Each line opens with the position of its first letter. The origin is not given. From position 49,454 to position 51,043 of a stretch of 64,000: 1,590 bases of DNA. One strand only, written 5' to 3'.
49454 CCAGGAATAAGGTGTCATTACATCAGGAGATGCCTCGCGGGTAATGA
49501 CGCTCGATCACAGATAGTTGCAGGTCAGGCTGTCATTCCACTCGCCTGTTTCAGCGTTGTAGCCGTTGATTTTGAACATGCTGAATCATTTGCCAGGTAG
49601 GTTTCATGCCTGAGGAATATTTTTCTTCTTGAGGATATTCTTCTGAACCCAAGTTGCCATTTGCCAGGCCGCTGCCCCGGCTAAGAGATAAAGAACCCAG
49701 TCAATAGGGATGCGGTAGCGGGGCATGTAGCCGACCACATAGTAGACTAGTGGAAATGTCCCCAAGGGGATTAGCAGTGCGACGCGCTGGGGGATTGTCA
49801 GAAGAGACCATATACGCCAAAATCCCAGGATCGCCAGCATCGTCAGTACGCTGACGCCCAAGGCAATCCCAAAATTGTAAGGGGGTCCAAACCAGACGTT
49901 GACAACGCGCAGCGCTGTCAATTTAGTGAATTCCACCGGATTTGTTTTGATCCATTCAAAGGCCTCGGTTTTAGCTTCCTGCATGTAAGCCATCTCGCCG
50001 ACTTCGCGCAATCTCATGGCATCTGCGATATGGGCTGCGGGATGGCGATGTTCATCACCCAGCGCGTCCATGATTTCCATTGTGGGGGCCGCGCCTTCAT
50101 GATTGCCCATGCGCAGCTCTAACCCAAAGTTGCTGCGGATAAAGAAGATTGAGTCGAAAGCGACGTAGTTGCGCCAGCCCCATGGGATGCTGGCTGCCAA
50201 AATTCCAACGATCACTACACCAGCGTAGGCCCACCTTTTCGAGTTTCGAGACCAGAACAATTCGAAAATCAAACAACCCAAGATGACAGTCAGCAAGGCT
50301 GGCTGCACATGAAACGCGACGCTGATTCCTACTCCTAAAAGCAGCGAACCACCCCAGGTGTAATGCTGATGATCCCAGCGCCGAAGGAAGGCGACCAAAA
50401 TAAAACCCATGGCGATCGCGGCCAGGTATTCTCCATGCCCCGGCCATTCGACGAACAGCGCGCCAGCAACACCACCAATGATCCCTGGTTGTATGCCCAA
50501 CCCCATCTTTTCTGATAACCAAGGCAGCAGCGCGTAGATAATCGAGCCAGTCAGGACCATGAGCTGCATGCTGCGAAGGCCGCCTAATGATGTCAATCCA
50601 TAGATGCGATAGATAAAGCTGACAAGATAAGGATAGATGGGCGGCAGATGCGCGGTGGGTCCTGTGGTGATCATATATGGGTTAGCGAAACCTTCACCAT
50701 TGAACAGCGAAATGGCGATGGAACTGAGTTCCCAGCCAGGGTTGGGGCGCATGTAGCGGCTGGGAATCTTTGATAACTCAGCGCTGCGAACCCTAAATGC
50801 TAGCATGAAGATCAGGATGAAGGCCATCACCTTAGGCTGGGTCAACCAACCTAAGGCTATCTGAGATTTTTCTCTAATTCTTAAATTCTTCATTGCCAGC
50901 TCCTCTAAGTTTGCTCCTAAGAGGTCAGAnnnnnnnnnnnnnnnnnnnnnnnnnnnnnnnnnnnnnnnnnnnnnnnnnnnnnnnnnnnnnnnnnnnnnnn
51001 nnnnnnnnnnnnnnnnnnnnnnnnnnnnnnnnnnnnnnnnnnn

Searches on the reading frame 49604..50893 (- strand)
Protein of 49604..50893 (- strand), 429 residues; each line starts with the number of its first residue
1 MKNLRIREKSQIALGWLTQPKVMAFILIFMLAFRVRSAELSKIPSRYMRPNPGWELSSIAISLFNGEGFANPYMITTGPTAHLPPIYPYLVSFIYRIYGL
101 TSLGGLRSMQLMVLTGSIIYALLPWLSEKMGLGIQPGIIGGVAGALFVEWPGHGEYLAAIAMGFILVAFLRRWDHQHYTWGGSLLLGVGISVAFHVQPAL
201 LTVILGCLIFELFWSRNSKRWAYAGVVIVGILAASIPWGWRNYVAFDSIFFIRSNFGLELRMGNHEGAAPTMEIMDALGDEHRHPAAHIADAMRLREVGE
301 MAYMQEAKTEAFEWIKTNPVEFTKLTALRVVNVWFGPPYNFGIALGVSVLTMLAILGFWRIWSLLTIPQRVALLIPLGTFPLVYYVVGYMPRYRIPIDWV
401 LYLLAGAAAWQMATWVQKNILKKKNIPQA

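Call 4: search_protein_families(library=pfam, proteins=[window:49604-50893:-], max_evalue=0.01)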
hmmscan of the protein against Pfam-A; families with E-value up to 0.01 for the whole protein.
window:49604-50893:- (429 aa): 0 families

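Call 9: find_homologous_proteins(query=window:49604-50893:-)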
Query window:49604-50893:- (429 aa): 750 proteins with E <= 0.001 among 8000 candidates; the best 120 are listed.
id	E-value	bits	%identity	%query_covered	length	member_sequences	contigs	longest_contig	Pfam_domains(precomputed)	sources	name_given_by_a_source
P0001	5.7e-287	970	100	100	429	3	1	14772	-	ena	-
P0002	1.8e-248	843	87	99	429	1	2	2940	-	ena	-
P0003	4.4e-233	792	80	99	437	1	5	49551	-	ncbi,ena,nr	ncbi:MAG: hypothetical protein ISR58_04850 [Anaerolineales bacterium]|nr:hypothetical protein [Chlor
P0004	2.5e-191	655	66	98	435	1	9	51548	-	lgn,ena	-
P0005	2.4e-189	648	67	96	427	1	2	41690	-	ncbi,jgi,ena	-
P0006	5.2e-188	644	67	95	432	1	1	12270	-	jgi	-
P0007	3.5e-187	641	66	97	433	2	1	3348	-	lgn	-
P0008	6.0e-184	630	85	74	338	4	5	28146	-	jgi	-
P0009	2.9e-157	542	59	93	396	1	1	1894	-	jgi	jgi:hypothetical protein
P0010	1.1e-155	537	57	96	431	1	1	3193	-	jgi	jgi:hypothetical protein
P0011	2.5e-155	536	55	97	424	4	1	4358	-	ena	-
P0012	8.5e-155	534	55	98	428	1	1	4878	-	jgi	jgi:hypothetical protein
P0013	9.9e-155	534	55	94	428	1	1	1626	-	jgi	jgi:hypothetical protein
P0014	1.8e-154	533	56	98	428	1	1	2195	-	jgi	jgi:hypothetical protein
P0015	2.7e-153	529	54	97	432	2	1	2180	-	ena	-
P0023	1.3e-151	524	59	96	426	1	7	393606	-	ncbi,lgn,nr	ncbi:MAG: hypothetical protein DWQ07_06725 [Chloroflexi bacterium]|nr:MAG: hypothetical protein DWQ0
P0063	3.2e-137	476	54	94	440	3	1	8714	PF13231.13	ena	-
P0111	5.6e-131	456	49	95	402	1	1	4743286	-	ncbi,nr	ncbi:MAG: hypothetical protein JSV86_11500 [Gemmatimonadota bacterium]|nr:MAG: hypothetical protein 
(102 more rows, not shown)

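Call 10: find_encoding_contigs(protein=P0003, flank=10000, max_places=3)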
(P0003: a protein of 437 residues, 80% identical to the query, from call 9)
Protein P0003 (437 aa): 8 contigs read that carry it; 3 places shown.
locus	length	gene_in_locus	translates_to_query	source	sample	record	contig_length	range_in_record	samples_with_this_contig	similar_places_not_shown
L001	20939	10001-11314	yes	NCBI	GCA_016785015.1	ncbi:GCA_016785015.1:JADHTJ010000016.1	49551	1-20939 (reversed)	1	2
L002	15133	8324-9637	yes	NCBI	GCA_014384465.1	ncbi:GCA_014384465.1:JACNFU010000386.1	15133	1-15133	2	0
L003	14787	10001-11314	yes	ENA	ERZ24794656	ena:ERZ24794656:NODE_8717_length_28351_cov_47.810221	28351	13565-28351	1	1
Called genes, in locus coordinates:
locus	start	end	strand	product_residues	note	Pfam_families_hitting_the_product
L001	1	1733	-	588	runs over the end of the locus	PF03264:Cytochrom_NNT, PF14522:Cytochrome_C7 (faint), PF14537:Cytochrom_c3_2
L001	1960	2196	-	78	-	PF27193:VcrB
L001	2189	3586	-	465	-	PF13486:Dehalogenase, PF13183:Fer4_8 (faint), PF12838:Fer4_7, PF13484:Fer4_16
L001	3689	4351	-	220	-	PF00072:Response_reg, PF08281:Sigma70_r4_2, PF00196:GerE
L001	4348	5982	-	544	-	PF00672:HAMP, PF13185:GAF_2, PF07730:HisKA_3, PF02518:HATPase_c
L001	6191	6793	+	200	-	PF00440:TetR_N, PF17932:TetR_C_24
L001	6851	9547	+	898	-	PF01326:PPDK_N, PF27448:Rph_4th, PF00391:PEP-utilizers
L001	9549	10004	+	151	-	-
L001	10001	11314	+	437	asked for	-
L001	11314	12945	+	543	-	PF00391:PEP-utilizers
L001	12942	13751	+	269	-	PF00106:adh_short, PF01370:Epimerase (weak), PF08659:KR, PF13460:NAD_binding_10 (weak), PF13561:adh_short_C2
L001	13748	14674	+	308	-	PF10340:Say1_Mug180, PF20434:BD-FAE, PF07859:Abhydrolase_3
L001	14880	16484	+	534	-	PF27448:Rph_4th, PF00391:PEP-utilizers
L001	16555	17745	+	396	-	PF06779:MFS_4 (faint), PF07690:MFS_1, PF12832:MFS_1_like, PF00083:Sugar_tr, PF05977:MFS_3 (weak), PF13347:MFS_2 (weak), PF12832:MFS_1_like, PF07690:MFS_1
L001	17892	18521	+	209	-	PF01209:Ubie_methyltran, PF13489:Methyltransf_23, PF05175:MTS (weak), PF13847:Methyltransf_31, PF08241:Methyltransf_11, PF08242:Methyltransf_12, PF13649:Methyltransf_25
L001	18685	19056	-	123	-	PF00903:Glyoxalase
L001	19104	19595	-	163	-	PF05163:DinB, PF12867:DinB_2 (weak)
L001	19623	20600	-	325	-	-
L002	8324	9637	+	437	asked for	-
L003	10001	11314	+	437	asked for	-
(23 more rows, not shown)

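Call 11: find_encoding_contigs(protein=P0023, flank=10000, max_places=2)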
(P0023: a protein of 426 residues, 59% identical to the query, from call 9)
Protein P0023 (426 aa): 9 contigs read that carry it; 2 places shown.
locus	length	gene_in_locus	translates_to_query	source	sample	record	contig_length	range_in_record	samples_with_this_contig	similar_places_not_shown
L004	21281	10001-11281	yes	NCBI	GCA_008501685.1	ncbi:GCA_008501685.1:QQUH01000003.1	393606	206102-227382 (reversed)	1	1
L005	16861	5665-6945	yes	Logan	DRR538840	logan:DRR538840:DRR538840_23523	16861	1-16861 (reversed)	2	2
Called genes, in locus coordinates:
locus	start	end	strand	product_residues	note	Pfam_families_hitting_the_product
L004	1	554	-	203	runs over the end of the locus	PF13432:TPR_16 (weak)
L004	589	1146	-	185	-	PF04229:GrpB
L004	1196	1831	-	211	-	PF08357:SEFIR, PF13676:TIR_2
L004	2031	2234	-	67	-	PF01361:Tautomerase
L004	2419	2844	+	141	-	PF00210:Ferritin, PF02915:Rubrerythrin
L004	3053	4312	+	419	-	PF16158:N_BRCA1_IG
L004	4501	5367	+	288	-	PF00561:Abhydrolase_1, PF12146:Hydrolase_4, PF12697:Abhydrolase_6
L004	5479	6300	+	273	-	-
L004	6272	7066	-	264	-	PF20240:DUF6597, PF00165:HTH_AraC (weak), PF12833:HTH_18, PF00165:HTH_AraC (weak)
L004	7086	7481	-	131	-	PF08327:AHSA1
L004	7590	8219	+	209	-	PF13761:DUF4166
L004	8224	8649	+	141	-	-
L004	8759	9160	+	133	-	-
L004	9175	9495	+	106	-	PF13788:DUF4180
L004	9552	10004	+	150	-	PF10604:Polyketide_cyc2, PF08327:AHSA1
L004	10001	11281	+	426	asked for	-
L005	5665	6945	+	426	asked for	-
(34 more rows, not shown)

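Call 12: find_encoding_contigs(protein=P0111, flank=10000, max_places=2)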
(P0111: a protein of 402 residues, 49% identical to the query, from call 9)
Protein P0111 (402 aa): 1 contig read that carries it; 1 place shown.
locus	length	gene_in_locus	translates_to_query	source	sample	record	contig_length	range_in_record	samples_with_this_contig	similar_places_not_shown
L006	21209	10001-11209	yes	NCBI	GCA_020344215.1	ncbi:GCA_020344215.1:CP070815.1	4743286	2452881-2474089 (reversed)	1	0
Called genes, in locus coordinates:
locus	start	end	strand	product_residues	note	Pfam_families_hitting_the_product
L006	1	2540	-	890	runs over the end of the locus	PF12704:MacB_PCD, PF02687:FtsX, PF12704:MacB_PCD, PF02687:FtsX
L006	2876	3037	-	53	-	-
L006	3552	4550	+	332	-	-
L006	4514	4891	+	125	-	PF07721:TPR_4 (faint), PF13176:TPR_7 (faint), PF13428:TPR_14 (faint)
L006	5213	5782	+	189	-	PF13453:Zn_ribbon_TFIIB, PF03683:UPF0175 (weak)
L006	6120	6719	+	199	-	-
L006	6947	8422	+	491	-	PF07719:TPR_2 (faint), PF13174:TPR_6 (faint), PF13181:TPR_8 (faint), PF13424:TPR_12 (faint), PF00515:TPR_1 (faint), PF13176:TPR_7 (faint), PF13374:TPR_10 (faint), PF14559:TPR_19 (weak), +9 more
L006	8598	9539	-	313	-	PF02517:Rce1-like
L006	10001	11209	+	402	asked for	-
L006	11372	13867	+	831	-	PF12704:MacB_PCD, PF02687:FtsX, PF12704:MacB_PCD, PF02687:FtsX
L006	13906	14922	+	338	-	PF01738:DLH (faint), PF12146:Hydrolase_4 (weak), PF00561:Abhydrolase_1 (faint), PF12697:Abhydrolase_6, PF00326:Peptidase_S9 (faint)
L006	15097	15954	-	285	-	-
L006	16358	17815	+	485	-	PF13432:TPR_16 (weak)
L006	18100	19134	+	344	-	PF05448:AXE1 (faint), PF02129:Peptidase_S15, PF12146:Hydrolase_4 (weak), PF00561:Abhydrolase_1 (weak), PF12697:Abhydrolase_6, PF00326:Peptidase_S9 (faint)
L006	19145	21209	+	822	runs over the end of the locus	PF12704:MacB_PCD, PF02687:FtsX, PF12704:MacB_PCD, PF02687:FtsX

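Call 16: find_related_loci(query=A1, collection=genome_contigs, flank=10000)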
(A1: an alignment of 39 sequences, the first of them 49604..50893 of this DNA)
Query A1 (429 aa) in genome_contigs; peptide patterns used: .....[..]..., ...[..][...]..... (x = any residue, [..] = any of these).
122 stretches matched a pattern; 105 encode a relative of the query (tblastn E <= 1e-3); the best 80 are kept; 80 distinct loci.
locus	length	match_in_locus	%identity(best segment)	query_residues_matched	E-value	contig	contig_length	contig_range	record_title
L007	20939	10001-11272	80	1-424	0e+0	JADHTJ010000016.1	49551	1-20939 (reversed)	MAG: Anaerolineales bacterium isolate BS150m-G17 BS-150m-C506, whole genome shotgun sequence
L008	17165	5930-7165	67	1-412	0e+0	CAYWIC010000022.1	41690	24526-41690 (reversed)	MAG TPA_asm: uncultured Anaerolineales bacterium isolate binchicken_co65_55 genome assembly, contig: NODE_3639_length_41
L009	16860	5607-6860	66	1-418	0e+0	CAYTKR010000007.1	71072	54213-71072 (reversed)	MAG TPA_asm: uncultured Anaerolineales bacterium isolate SRP167671_co2_274 genome assembly, contig: NODE_450_length_7107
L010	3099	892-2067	57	24-419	4e-160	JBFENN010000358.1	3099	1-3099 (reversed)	MAG: Anaerolineales bacterium isolate Mix_mud03.2021.01.63 k141_1013872_length_3099_cov_11.9490, whole genome shotgun se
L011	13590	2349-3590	55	5-419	5e-150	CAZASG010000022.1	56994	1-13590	MAG TPA_asm: uncultured Anaerolineaceae bacterium isolate SRP167671_co2_272 genome assembly, contig: NODE_692_length_569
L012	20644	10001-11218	59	8-417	2e-143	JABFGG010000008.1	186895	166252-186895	MAG: Chloroflexota bacterium isolate CFX15 c_000000000008, whole genome shotgun sequence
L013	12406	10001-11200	51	16-419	2e-137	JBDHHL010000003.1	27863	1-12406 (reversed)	MAG: Gemmatimonadota bacterium isolate M8-62_Bin_193 M8-62_Bin_193_scaffold_5087, whole genome shotgun sequence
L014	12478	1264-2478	52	11-419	2e-135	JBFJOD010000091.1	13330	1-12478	MAG: Gemmatimonadota bacterium isolate Mix_sand18.2022.04.D.102 k141_1516510_length_13330_cov_12.4276, whole genome shot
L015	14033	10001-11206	50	14-419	7e-135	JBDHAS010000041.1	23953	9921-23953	MAG: Gemmatimonadota bacterium isolate M3-44_Bin_339 M3-44_Bin_339_scaffold_7402, whole genome shotgun sequence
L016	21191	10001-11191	50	14-411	4e-131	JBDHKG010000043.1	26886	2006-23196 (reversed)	MAG: Gemmatimonadota bacterium isolate BHB10-38_Bin_179 BHB10-38_Bin_179_scaffold_8774, whole genome shotgun sequence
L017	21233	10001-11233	52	6-419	1e-129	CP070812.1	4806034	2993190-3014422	MAG: Gemmatimonadota bacterium isolate bin1194 chromosome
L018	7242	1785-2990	51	14-419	3e-129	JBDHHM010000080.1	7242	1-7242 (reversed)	MAG: Gemmatimonadota bacterium isolate M8-62_Bin_196 M8-62_Bin_196_scaffold_56343, whole genome shotgun sequence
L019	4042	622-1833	50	14-419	1e-131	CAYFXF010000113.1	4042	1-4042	MAG TPA_asm: uncultured Gemmatimonadota bacterium isolate ERP108616_co2_409 genome assembly, contig: NODE_51237_length_4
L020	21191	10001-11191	50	14-411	1e-128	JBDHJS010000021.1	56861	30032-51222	MAG: Gemmatimonadota bacterium isolate BHB10-26_Bin_292 BHB10-26_Bin_292_scaffold_1281, whole genome shotgun sequence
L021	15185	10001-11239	50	3-419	4e-128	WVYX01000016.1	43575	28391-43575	MAG: Gemmatimonadales bacterium isolate CS3-C064 C_merged_R1_(paired)_contig_17415, whole genome shotgun sequence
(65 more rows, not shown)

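Call 21: search_protein_families(library=pfam, proteins=[L008:4008-5420:+, L008:5433-5933:+, L001:9549-10004:+, L008:13764-16538:+, L008:12324-13544:+, L009:3677-5095:+, L009:14044-16221:-, L009:13299-13853:-, L008:7213-8853:+], max_evalue=0.01)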
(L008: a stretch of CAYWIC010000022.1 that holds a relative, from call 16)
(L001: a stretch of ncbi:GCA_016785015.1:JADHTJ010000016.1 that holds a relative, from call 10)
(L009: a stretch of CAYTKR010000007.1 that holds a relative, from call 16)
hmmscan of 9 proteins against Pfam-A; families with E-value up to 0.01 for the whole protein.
L008:4008-5420:+ (470 aa): 3 families
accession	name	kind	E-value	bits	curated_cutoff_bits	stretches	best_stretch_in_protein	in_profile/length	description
PF00668.25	Condensation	-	6.8e-17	61.7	30.6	1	19-149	18-155/456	Condensation domain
PF16911.10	PapA_C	-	3e-09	37.1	30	1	219-285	5-73/203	Phthiocerol/phthiodiolone dimycocerosyl transferase C-terminus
PF07247.17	AATase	-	5.3e-06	25.7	22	1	102-259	130-308/500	Alcohol acetyltransferase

L008:5433-5933:+ (166 aa): 1 family
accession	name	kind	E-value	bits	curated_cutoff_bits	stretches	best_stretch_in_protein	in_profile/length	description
PF01243.27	PNPOx_N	-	3.9e-06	27.7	28.1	1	37-121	11-85/120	Pyridoxamine 5'-phosphate oxidase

L001:9549-10004:+ (151 aa): 1 family
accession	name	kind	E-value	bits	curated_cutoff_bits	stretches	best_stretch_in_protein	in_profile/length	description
PF01243.27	PNPOx_N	-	0.00085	20.1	28.1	1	24-127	13-114/120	Pyridoxamine 5'-phosphate oxidase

L008:13764-16538:+ (924 aa): 11 families
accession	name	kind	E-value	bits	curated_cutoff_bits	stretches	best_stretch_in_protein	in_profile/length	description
PF08448.16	PAS_4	-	2.4e-31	108.7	23.1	2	476-587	1-110/110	PAS fold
PF07568.18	HisKA_2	-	2.7e-31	107.9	22.3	1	732-807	1-76/76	Histidine kinase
PF13426.13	PAS_9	-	2.5e-25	89.2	27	3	480-584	1-103/103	PAS domain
PF00989.32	PAS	-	1.4e-24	86.7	22.6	3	597-709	1-113/113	PAS fold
PF13188.13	PAS_8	-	2.9e-19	68.7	21.8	2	598-645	2-50/65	PAS domain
PF12860.13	PAS_7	-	4.7e-12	46.5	27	1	477-589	2-114/115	PAS fold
PF02518.31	HATPase_c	-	1.7e-10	41.8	26.4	1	836-922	9-107/111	Histidine kinase-, DNA gyrase B-, and HSP90-like ATPase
PF24820.1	Diguanyl_cycl_sensor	-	5.1e-09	36.5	28.1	1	370-408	2-40/109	Diguanylate cyclase-like sensor domain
PF07536.20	HWE_HK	-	3.9e-08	34.4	22.8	1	732-785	1-52/83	HWE histidine kinase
PF08447.18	PAS_3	-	3.6e-05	24.4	25.6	0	495-579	4-89/89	PAS fold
PF24990.1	PAS_13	-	0.0047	17.7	27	0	616-662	9-55/143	ERT1/acuK family PAS domain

L008:12324-13544:+ (406 aa): 7 families
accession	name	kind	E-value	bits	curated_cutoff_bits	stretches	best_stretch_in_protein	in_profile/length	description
PF07690.21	MFS_1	-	2e-67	228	33.4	2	27-211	1-187/347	Major Facilitator Superfamily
PF12832.13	MFS_1_like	-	8e-21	74.9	25.2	2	16-179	206-371/373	MFS_1 like family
PF13347.12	MFS_2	-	5.1e-11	42.2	27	2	20-144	222-349/427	MFS/sugar transport protein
PF00083.30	Sugar_tr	-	9.7e-11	41.6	22.3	1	58-199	47-194/452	Sugar (and other) transporter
PF06779.20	MFS_4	-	8e-10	39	26.3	2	16-189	184-360/364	Uncharacterised MFS-type transporter YbfB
PF05977.19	MFS_3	-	7.4e-05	21.8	27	1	65-324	52-315/524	Transmembrane secretion effector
PF01306.25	LacY_symp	-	0.0023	17.2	24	1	18-187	3-179/413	LacY proton/sugar symporter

L009:3677-5095:+ (472 aa): 3 families
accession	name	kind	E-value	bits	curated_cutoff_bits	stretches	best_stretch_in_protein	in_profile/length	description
PF00668.25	Condensation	-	1.5e-15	57.3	30.6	1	18-151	17-155/456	Condensation domain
PF16911.10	PapA_C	-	7.3e-07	29.3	30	1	220-286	4-72/203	Phthiocerol/phthiodiolone dimycocerosyl transferase C-terminus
PF07247.17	AATase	-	4.3e-05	22.7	22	0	103-179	129-216/500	Alcohol acetyltransferase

L009:14044-16221:- (725 aa): 1 family
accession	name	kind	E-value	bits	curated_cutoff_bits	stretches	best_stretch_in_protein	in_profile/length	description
PF00496.27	SBP_bac_5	-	1.2e-41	143.5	32.4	1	121-630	14-364/368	Bacterial extracellular solute-binding proteins, family 5 Middle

L009:13299-13853:- (184 aa): 2 families
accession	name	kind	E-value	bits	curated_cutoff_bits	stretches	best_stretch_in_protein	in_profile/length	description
PF04892.17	VanZ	-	2.1e-07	32.1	30.1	1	98-173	61-123/126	VanZ like family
PF07690.21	MFS_1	-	5e-05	22.8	33.4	1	46-174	127-251/347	Major Facilitator Superfamily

L008:7213-8853:+ (546 aa): 1 family
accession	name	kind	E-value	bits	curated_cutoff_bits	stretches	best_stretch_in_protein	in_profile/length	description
PF00391.29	PEP-utilizers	-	2.2e-24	85.3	23.1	1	466-536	2-72/72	PEP-utilising enzyme, mobile domain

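Call 23: predict_structure(alignment_id=A1)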
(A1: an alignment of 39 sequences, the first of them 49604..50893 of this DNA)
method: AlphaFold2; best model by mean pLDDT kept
length: 429 residues; sequences in the alignment: 39
mean_pLDDT: 87.8   pTM: 0.88
mean pLDDT of the five models: 87.8, 86.3, 86.0, 83.9, 83.7
residues with pLDDT >= 90: 238; 70-90: 153; 50-70: 35; < 50: 3
segments of 3 or more residues with pLDDT < 50: none
pLDDT, mean of each block of 10 residues (from residue 1): 79 88 97 96 86 80 79 55 74 95 93 96 98 97 93 89 98 93 96 86 96 88 95 82 67 68 88 80 70 78 85 96 96 91 93 98 97 97 89 93 98 93 66
secondary structure, 60 per line:
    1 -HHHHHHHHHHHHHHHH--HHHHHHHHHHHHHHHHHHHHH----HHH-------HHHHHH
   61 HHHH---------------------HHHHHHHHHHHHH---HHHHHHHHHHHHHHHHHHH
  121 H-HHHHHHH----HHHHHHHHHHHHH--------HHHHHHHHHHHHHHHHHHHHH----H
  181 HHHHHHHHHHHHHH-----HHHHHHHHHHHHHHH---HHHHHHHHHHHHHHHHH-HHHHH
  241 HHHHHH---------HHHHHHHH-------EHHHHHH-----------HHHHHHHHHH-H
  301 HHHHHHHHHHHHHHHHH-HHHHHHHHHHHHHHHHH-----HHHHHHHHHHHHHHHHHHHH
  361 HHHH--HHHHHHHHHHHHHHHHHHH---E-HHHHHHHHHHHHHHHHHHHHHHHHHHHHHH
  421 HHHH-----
elements in order: H2-17 H20-40 H55-64 H86-98 H102-121 H123-129 H134-146 H155-175 H180-194 H200-214 H218-234 H236-246 H256-263 H272-277 H289-298 H300-317 H319-335 H341-364 H367-385 H391-424
